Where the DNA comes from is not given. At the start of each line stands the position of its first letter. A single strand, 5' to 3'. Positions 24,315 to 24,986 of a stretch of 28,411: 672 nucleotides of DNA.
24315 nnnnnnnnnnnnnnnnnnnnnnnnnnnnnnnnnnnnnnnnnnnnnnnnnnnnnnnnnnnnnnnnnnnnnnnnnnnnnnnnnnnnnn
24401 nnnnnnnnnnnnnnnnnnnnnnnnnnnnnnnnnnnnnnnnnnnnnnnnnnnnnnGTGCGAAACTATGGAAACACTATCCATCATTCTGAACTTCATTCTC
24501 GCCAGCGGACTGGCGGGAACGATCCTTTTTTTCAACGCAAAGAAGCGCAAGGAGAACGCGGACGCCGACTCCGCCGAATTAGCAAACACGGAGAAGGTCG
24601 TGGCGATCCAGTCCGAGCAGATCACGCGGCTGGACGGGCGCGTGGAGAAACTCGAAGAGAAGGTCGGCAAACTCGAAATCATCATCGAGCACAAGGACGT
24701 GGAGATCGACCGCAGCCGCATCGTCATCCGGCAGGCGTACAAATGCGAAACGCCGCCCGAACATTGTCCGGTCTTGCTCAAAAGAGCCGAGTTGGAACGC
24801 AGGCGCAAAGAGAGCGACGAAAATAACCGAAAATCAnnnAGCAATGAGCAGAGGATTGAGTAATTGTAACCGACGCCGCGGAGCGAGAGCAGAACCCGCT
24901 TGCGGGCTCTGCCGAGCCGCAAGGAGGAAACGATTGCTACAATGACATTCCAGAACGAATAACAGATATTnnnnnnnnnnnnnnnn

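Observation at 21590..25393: Unrecognised 954-aa protein plus a membrane/coiled-coil protein and a 140-aa protein directly upstream of the tape measure gene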

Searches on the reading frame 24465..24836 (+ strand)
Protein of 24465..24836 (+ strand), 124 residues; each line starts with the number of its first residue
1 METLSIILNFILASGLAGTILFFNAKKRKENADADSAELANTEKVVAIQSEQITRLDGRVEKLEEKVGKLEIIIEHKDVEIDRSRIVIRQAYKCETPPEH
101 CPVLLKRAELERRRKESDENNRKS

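Call 5: search_protein_families(library=pfam, proteins=[window:24465-24836:+], max_evalue=0.1)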
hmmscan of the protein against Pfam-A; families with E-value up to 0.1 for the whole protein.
window:24465-24836:+ (124 aa): 4 families
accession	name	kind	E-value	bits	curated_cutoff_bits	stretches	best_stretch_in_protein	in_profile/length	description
PF01519.22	DUF16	-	0.00096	20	40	1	30-83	27-80/104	Protein of unknown function DUF16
PF17561.7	TssO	-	0.028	15.1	29.2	1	4-57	11-65/148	Type VI secretion system, TssO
PF04102.17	SlyX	-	0.051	14.7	30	0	44-71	24-51/67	SlyX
PF10046.14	BLOC1_2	-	0.081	13.7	33.4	0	30-72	44-86/96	Biogenesis of lysosome-related organelles complex-1 subunit 2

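Call 6: search_protein_families(library=phrogs, proteins=[window:24465-24836:+], max_evalue=0.1)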
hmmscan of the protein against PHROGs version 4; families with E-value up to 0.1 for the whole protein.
window:24465-24836:+ (124 aa): 15 families
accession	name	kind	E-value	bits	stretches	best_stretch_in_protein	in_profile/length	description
phrog_32423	-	unknown function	3.9e-06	28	1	20-91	22-98/112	-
phrog_18116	-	unknown function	0.00099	20.3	1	1-115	2-114/185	-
phrog_17426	-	tail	0.0017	18.6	1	26-118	360-416/492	adhesin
phrog_739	-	lysis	0.012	16.9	1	4-84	4-81/122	Rz-like spanin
phrog_1397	-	unknown function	0.024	15.9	1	26-67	36-77/116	-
phrog_6664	-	unknown function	0.026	16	1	12-77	14-85/97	-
phrog_5211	-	unknown function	0.032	15.5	1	26-75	18-67/112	-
phrog_24256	-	unknown function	0.035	15.1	1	10-78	10-84/118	-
phrog_6631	-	unknown function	0.039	14.4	1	6-84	11-86/251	-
phrog_4322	-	head and packaging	0.04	15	1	39-69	40-70/82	virion structural protein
phrog_1955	-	unknown function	0.045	15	1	11-74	12-73/106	-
phrog_23256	-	unknown function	0.055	14.4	1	15-118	33-124/128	-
phrog_10152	-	lysis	0.059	14.3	1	28-91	57-122/124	Rz-like spanin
phrog_5851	-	unknown function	0.064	14.2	0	57-83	24-49/64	-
phrog_214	-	lysis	0.071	14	1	6-82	13-90/176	Rz-like spanin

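Call 21: search_protein_families(library=ncbifam, proteins=[window:24465-24836:+], max_evalue=0.01)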
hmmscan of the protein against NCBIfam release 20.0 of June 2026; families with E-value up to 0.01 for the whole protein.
window:24465-24836:+ (124 aa): 1 family
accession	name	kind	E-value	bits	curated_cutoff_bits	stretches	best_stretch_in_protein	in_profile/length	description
TIGR01881.1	cas_Cmr5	equivalog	0.0018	18.6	27.9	1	10-37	41-68/143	type III-B CRISPR module-associated protein Cmr5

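Call 32: search_dna_similar(query=window:24465-24836:+, collection=phages, mode=protein, max_rows=20, max_evalue=1)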
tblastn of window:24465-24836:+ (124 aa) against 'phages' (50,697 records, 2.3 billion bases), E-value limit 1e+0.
Records with a match: 3; places in all: 3; records where one place covers at least 80% of the query: 1.
Best place of each record, by identity: <60% 3.
By first word of the organism name: Bacteriophage 2; Bacteroides 1.
By host as written in the record: - 2; Bacteroides uniformis MB20-41 1.
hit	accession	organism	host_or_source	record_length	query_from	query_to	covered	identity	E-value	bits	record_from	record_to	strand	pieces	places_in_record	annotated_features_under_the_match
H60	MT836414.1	Bacteriophage sp.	human fecal samples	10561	1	103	83%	35.0%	2e-2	39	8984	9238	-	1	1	record has no annotation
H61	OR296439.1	Bacteroides phage C3_41T2LP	Bacteroides uniformis MB20-41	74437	27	103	62%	29.9%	1e+0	34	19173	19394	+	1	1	hypothetical protein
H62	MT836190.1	Bacteriophage sp.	human fecal samples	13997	2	38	30%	42.5%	2e-1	36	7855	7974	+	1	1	record has no annotation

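Call 75: find_homologous_proteins(query=A4, max_evalue=0.001)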
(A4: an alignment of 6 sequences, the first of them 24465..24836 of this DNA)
Query A4 (6 sequences) (124 aa, profile of the alignment): 412 proteins with E <= 0.001 among 5611 candidates; the best 120 are listed.
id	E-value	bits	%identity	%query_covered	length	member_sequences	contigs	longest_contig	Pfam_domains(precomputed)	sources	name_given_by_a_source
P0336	1.7e-56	207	94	100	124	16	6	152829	-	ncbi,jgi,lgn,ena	-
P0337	3.1e-56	206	95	100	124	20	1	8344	-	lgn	-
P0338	1.1e-55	204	97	100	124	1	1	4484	-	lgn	-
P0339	1.6e-55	204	93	100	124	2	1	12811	-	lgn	-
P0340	1.6e-55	204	96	100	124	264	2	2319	-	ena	-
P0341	1.6e-55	204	93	100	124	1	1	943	-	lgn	-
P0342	1.8e-55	204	98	100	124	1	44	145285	-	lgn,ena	-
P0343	2.5e-55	203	94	100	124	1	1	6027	-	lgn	-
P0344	2.6e-55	203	80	100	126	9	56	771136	-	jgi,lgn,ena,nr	nr:MAG TPA: shock protein B [Caudoviricetes sp.]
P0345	3.1e-55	203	76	94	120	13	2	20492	-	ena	-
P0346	3.6e-55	203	94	100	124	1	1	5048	-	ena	-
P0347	4.6e-55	202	94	100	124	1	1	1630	-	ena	-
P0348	5.2e-55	202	97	100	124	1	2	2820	-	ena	-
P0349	5.4e-55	202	94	100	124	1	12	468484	-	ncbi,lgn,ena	-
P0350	5.7e-55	202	86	95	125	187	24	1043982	-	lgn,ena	-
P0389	7.1e-51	189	70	93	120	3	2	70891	-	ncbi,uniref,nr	ncbi:hypothetical protein [Bacteroides sp.]|uniref:hypothetical protein n=1 Tax=Bacteroides sp. TaxI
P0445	6.7e-49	183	74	96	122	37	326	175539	-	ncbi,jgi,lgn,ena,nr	ncbi:MAG: hypothetical protein J6A22_03085 [Bacteroidales bacterium]|nr:hypothetical protein [Bacter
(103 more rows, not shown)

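Call 76: find_encoding_contigs(protein=P0445, flank=8000, max_places=3)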
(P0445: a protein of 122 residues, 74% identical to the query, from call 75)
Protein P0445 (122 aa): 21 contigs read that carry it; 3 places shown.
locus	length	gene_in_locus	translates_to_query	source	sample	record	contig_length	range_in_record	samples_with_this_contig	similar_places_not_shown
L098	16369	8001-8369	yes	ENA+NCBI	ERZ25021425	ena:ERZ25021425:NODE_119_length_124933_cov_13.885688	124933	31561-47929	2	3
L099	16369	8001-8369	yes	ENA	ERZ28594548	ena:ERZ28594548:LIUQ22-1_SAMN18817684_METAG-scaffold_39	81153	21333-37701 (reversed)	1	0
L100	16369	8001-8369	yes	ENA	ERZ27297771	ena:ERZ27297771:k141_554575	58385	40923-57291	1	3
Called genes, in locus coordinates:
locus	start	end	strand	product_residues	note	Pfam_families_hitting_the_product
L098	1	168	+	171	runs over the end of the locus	-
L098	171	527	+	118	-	-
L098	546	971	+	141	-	PF06199:Phage_tail_2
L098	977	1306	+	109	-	-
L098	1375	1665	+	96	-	-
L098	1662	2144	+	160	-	-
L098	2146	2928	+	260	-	PF02086:MethyltransfD12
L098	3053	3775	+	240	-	-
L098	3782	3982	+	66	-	-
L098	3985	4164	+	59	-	-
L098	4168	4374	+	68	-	PF14192:DUF4314 (weak)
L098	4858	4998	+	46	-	-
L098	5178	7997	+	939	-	-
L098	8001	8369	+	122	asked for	-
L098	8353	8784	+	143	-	-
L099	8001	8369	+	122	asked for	-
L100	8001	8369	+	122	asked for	-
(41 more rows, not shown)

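Call 77: find_encoding_contigs(protein=P0389, flank=8000, max_places=2)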
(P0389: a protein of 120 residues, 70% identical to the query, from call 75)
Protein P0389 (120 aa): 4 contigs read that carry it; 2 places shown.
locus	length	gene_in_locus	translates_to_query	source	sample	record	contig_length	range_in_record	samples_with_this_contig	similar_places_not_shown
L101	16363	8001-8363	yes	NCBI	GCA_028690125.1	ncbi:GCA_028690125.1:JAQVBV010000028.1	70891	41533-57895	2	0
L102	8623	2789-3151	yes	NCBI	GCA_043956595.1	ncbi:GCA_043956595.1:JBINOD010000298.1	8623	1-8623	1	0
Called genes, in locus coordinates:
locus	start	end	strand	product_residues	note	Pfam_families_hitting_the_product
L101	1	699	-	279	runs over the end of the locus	PF20240:DUF6597, PF00165:HTH_AraC (faint), PF12833:HTH_18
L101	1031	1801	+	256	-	PF00196:GerE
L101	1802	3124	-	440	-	PF01554:MatE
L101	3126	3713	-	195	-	-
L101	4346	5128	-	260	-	PF14279:HNH_5 (weak)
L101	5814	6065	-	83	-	-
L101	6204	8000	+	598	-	-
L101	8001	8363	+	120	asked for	-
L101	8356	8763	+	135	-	-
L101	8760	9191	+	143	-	-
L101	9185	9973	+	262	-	PF02086:MethyltransfD12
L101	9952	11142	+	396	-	PF00145:DNA_methylase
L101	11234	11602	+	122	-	-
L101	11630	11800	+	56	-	-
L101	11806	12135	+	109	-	-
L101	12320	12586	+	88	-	-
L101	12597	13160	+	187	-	-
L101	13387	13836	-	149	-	PF07883:Cupin_2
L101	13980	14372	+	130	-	PF01638:HxlR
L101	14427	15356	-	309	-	PF13102:Phage_int_SAM_5, PF00589:Phage_integrase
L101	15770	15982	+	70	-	-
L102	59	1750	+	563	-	-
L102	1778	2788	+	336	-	-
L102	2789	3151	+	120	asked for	-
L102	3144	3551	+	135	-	-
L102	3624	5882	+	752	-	-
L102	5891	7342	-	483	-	PF00656:Peptidase_C14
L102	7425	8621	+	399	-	?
